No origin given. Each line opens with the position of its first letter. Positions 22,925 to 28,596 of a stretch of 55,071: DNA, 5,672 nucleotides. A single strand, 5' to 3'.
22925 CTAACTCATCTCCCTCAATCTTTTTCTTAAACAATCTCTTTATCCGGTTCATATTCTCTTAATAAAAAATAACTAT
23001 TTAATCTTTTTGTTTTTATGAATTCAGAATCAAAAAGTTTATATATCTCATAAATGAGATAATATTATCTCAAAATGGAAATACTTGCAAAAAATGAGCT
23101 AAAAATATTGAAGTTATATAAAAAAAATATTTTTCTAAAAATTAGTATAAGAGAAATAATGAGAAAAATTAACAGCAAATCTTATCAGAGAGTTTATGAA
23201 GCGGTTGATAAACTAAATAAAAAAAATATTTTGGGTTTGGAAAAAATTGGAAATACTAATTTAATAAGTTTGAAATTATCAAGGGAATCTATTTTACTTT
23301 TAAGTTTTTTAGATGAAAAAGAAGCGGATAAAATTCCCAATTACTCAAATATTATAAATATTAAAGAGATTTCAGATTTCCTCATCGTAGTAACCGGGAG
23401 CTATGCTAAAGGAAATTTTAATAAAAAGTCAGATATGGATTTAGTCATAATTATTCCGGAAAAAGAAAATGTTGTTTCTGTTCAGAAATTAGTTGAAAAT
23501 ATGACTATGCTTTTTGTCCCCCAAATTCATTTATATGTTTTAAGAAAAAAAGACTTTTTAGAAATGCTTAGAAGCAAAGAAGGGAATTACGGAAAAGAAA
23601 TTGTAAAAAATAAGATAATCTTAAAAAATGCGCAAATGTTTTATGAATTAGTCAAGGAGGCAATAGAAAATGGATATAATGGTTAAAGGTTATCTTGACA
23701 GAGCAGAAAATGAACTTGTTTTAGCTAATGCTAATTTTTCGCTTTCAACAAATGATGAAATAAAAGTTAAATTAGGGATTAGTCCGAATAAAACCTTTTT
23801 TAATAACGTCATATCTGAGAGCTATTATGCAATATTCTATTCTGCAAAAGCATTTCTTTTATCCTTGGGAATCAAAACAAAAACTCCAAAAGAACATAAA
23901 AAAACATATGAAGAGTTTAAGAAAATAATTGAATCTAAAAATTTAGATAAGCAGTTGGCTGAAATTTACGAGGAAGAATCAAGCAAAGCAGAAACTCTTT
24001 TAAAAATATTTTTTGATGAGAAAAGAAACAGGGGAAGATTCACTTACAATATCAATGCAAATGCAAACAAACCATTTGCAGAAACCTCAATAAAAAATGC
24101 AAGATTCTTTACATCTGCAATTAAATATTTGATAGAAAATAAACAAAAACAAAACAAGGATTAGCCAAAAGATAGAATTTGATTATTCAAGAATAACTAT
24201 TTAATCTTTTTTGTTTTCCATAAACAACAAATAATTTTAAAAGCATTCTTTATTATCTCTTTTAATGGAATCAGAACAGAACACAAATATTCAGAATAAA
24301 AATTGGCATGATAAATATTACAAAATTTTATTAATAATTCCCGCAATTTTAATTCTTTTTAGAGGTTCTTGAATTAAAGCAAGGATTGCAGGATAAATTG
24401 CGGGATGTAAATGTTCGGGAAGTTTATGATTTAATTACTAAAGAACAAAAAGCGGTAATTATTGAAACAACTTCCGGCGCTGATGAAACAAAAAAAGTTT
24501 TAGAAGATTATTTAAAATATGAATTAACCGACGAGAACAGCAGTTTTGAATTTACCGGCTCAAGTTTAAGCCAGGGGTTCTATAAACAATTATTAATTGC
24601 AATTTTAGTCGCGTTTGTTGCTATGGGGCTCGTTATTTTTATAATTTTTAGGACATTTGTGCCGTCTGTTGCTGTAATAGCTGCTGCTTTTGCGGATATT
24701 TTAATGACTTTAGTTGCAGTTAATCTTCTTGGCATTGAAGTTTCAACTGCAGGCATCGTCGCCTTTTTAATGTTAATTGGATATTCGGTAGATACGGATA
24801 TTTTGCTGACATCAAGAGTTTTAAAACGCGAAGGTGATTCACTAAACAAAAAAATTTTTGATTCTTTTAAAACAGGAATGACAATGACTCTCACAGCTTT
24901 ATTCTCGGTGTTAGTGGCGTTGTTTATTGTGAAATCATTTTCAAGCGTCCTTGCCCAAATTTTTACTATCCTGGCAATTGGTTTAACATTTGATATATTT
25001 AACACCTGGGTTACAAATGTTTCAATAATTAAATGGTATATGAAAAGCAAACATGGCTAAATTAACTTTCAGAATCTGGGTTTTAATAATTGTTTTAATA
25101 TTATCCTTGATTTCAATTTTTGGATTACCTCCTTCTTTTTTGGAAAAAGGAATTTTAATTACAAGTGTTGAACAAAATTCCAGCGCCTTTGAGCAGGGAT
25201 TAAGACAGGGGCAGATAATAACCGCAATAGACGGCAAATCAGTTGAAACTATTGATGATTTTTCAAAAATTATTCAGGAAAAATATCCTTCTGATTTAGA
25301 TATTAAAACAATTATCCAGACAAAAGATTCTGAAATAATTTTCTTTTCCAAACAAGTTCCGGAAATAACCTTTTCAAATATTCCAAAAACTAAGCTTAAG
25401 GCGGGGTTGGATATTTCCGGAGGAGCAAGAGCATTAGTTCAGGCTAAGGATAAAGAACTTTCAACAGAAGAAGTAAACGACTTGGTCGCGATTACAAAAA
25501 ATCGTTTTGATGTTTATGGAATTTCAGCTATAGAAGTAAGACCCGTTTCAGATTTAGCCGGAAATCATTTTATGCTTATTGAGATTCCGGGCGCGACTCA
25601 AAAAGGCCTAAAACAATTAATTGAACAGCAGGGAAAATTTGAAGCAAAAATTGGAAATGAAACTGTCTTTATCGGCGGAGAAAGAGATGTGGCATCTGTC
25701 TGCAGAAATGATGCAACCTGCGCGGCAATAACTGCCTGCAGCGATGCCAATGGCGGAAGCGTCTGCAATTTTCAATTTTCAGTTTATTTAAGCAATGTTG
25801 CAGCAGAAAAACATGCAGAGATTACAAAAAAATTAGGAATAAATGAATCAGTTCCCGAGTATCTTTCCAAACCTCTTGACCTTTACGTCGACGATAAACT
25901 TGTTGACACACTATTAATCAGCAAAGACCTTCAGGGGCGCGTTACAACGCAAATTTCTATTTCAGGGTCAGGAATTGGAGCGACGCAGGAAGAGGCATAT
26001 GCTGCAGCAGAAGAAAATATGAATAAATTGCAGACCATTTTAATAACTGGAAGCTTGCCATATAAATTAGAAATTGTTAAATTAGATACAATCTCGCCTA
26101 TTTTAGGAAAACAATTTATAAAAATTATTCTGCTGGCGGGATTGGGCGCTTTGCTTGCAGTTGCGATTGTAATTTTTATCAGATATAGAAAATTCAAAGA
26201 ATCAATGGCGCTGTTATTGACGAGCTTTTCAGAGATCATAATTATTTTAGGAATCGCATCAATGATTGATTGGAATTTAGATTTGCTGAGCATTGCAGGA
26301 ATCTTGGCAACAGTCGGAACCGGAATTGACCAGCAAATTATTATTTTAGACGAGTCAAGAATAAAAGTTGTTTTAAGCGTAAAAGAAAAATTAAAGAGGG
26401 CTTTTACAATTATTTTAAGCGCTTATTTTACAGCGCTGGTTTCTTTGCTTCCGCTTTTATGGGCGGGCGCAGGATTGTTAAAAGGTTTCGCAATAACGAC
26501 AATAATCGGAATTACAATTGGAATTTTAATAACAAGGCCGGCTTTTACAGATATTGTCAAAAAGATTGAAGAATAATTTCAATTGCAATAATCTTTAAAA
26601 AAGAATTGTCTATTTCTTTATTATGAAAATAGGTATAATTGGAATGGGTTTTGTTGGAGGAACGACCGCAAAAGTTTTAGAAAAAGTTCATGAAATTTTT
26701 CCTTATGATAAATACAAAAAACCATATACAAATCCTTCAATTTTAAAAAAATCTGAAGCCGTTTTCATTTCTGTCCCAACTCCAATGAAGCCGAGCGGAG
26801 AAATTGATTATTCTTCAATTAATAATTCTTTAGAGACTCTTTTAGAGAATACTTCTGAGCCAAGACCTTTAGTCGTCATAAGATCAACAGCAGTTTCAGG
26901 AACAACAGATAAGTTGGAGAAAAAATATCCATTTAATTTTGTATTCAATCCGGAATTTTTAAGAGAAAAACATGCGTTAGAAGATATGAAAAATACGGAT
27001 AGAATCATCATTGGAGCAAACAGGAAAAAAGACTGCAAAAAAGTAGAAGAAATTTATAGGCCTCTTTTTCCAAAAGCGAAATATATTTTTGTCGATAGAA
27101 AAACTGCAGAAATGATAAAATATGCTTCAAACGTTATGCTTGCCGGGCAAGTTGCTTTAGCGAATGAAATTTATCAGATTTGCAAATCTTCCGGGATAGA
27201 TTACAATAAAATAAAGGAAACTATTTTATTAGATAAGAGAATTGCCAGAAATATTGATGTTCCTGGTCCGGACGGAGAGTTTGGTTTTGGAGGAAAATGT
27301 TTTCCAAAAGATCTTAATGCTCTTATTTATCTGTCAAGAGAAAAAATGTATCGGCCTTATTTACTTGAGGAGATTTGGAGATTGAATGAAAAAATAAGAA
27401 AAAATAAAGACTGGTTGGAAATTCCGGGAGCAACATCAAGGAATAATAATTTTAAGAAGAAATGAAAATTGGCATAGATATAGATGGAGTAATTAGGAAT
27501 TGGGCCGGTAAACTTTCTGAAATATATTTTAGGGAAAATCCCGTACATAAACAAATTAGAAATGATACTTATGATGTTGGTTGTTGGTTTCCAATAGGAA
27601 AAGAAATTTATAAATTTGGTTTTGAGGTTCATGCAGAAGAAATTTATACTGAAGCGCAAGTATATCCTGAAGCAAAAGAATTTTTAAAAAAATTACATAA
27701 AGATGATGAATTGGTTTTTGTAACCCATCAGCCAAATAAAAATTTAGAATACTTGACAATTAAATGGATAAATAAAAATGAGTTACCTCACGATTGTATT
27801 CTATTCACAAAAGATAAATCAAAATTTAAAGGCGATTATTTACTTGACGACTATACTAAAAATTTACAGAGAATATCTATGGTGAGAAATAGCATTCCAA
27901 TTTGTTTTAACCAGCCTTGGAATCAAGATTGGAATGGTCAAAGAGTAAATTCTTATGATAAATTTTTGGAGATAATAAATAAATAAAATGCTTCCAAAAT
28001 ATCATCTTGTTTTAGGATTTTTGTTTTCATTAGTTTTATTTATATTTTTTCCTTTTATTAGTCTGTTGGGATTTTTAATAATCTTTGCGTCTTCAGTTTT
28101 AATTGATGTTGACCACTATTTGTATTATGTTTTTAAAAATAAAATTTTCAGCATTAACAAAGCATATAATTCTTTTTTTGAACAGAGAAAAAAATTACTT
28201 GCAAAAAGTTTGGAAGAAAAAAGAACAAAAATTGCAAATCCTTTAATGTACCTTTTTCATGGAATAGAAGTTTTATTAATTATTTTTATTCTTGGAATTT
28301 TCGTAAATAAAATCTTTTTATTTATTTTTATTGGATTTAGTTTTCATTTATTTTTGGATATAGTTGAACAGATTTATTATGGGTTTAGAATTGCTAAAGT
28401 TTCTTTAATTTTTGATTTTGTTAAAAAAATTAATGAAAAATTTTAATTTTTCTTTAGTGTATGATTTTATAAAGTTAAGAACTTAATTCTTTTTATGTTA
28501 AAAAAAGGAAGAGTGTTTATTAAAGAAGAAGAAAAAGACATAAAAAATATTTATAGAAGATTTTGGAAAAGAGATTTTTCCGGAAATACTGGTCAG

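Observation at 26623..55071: A glycan-biosynthesis island of at least 28 kb with natural-product-like chemistry in a reduced archaeal genome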

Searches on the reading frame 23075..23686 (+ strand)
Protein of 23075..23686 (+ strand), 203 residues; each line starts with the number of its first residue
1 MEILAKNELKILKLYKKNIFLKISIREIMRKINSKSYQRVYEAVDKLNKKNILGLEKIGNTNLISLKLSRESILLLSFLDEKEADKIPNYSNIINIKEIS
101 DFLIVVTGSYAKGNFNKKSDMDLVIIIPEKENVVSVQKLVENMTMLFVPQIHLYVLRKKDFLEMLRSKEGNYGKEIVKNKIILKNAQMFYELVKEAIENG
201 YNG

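Call 47: search_protein_families(library=pfam, proteins=[window:23075-23686:+], max_evalue=0.001)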
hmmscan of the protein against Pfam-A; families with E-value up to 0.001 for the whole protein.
window:23075-23686:+ (203 aa): 2 families
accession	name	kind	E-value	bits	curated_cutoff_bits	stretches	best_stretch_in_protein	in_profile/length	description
PF01909.29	NTP_transf_2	-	2.7e-09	37.8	21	1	100-139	12-54/93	Nucleotidyltransferase domain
PF18765.7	Polbeta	-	1.8e-06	28.5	26.9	1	104-184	16-88/93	Polymerase beta, Nucleotidyltransferase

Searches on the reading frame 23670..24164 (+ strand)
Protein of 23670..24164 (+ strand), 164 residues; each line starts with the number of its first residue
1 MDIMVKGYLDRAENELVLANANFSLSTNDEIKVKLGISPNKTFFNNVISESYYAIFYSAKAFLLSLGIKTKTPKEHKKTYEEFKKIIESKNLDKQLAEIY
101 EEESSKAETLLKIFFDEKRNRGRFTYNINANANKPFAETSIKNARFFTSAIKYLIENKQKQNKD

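Call 86: search_protein_families(library=pfam, proteins=[window:23670-24164:+], max_evalue=0.001)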
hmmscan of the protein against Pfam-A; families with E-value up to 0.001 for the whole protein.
window:23670-24164:+ (164 aa): 2 families
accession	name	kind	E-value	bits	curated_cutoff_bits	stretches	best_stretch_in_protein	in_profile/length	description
PF05168.19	HEPN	-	0.00012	22.7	22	1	43-101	23-82/117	HEPN domain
PF05256.17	UPF0223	-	0.00057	20.7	25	0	76-105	38-67/86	Uncharacterised protein family (UPF0223)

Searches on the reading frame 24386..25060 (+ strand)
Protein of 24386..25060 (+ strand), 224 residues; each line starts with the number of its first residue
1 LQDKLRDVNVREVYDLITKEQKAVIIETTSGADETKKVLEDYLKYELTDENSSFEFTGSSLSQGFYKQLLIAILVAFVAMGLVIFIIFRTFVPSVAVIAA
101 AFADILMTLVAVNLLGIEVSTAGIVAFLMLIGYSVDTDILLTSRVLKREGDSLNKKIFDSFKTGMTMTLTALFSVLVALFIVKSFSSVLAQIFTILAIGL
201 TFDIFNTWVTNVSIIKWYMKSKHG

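Call 47: search_protein_families(library=pfam, proteins=[window:24386-25060:+], max_evalue=0.001)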
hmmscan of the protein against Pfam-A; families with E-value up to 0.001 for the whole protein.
window:24386-25060:+ (224 aa): 2 families
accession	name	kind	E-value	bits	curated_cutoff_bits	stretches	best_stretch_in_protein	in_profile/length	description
PF02355.23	SecD_SecF_C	-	1.4e-28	100.1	20.5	1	49-220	13-188/189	Protein export membrane protein SecD/SecF, C-terminal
PF00873.25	ACR_tran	-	0.00036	18.8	28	1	51-145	845-940/1021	AcrB/AcrD/AcrF family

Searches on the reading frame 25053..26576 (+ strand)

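Call 6: search_protein_families(library=pfam, proteins=[window:25053-26576:+], max_evalue=0.001)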
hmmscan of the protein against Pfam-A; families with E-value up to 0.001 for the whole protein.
window:25053-26576:+ (507 aa): 4 families
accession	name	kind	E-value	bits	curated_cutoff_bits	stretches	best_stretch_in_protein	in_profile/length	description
PF02355.23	SecD_SecF_C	-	4.1e-17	62.7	20.5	1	338-493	12-174/189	Protein export membrane protein SecD/SecF, C-terminal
PF17820.7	PDZ_6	-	2e-08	34.3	27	1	36-76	2-42/54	PDZ domain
PF13180.12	PDZ_2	-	4.2e-06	27.4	27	1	30-80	10-60/80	PDZ domain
PF00595.29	PDZ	-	5e-05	24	23.2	1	31-72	24-65/81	PDZ domain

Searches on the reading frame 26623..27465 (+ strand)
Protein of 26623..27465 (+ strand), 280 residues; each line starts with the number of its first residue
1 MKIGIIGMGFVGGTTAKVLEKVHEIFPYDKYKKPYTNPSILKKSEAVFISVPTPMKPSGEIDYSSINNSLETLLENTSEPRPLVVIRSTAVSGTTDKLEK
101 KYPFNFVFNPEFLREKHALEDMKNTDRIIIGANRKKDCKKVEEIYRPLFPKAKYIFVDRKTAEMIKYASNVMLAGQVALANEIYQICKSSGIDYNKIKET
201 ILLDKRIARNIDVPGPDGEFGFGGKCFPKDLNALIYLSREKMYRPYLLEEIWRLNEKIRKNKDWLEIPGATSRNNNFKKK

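Call 6: search_protein_families(library=pfam, proteins=[window:26623-27465:+], max_evalue=0.001)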
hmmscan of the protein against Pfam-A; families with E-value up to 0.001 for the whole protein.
window:26623-27465:+ (280 aa): 2 families
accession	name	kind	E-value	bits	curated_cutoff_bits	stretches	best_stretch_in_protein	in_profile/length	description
PF00984.24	UDPG_MGDP_dh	-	6.4e-25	87.5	25.4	1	160-256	1-93/94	UDP-glucose/GDP-mannose dehydrogenase family, central domain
PF03721.20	UDPG_MGDP_dh_N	-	3.6e-22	79.3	27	1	41-144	74-187/187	UDP-glucose/GDP-mannose dehydrogenase family, NAD binding domain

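Call 11: search_protein_families(library=ncbifam, proteins=[window:26623-27465:+], max_evalue=0.001)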
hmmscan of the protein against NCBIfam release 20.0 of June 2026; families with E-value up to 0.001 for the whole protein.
window:26623-27465:+ (280 aa): 7 families
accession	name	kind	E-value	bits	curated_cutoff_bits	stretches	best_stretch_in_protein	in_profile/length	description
TIGR03026.1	NDP-sugDHase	subfamily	2.4e-60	204.5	189.8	1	39-260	71-298/413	nucleotide sugar dehydrogenase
NF041297.1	UDPGDh_AglM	equivalog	1.4e-48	165.9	670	1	39-257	70-299/429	UDP-glucose 6-dehydrogenase AglM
NF047673.2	TeichurnBiosyTuaD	equivalog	2.6e-42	145.5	700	1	38-260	72-295/439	UDP-glucose 6-dehydrogenase TuaD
NF011631.0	PRK15057.1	equivalog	4.7e-24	85.2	757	1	41-235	71-262/388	UDP-glucose 6-dehydrogenase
NF040825.1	UDPMaNacDH_Arch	equivalog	5.5e-16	58.4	750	1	21-242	54-274/418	UDP-N-acetyl-D-mannosamine dehydrogenase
NF008286.0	PRK11064.1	equivalog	1.2e-15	57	459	1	42-229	74-269/420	UDP-N-acetyl-D-mannosamine dehydrogenase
TIGR03514.2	GldB_lipoprot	equivalog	0.00092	18.5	190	0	95-186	42-133/308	gliding motility lipoprotein GldB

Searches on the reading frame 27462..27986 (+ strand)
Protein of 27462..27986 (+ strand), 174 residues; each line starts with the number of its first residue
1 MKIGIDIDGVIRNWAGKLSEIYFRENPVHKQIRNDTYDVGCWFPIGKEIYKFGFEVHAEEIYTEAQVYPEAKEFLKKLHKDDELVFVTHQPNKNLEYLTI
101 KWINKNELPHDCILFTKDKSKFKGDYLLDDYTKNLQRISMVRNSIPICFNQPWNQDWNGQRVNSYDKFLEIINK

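Call 6: search_protein_families(library=pfam, proteins=[window:27462-27986:+], max_evalue=0.001)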
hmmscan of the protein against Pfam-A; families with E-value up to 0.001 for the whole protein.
window:27462-27986:+ (174 aa): 1 family
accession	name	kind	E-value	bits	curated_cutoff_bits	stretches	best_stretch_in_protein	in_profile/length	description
PF06941.18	NT5C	-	3.2e-16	60.2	24.8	1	3-172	4-174/180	5' nucleotidase, deoxy (Pyrimidine), cytosolic type C protein (NT5C)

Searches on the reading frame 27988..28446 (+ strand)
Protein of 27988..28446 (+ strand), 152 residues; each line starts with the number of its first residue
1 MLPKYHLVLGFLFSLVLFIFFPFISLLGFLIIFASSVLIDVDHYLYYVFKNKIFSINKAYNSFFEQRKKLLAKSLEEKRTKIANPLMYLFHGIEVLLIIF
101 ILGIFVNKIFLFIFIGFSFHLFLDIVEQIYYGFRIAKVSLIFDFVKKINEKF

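Call 6: search_protein_families(library=pfam, proteins=[window:27988-28446:+], max_evalue=0.001)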
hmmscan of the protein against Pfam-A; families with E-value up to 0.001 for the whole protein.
window:27988-28446:+ (152 aa): 0 families

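Call 11: search_protein_families(library=ncbifam, proteins=[window:27988-28446:+], max_evalue=0.001)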
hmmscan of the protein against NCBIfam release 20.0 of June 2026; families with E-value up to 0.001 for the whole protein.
window:27988-28446:+ (152 aa): 0 families
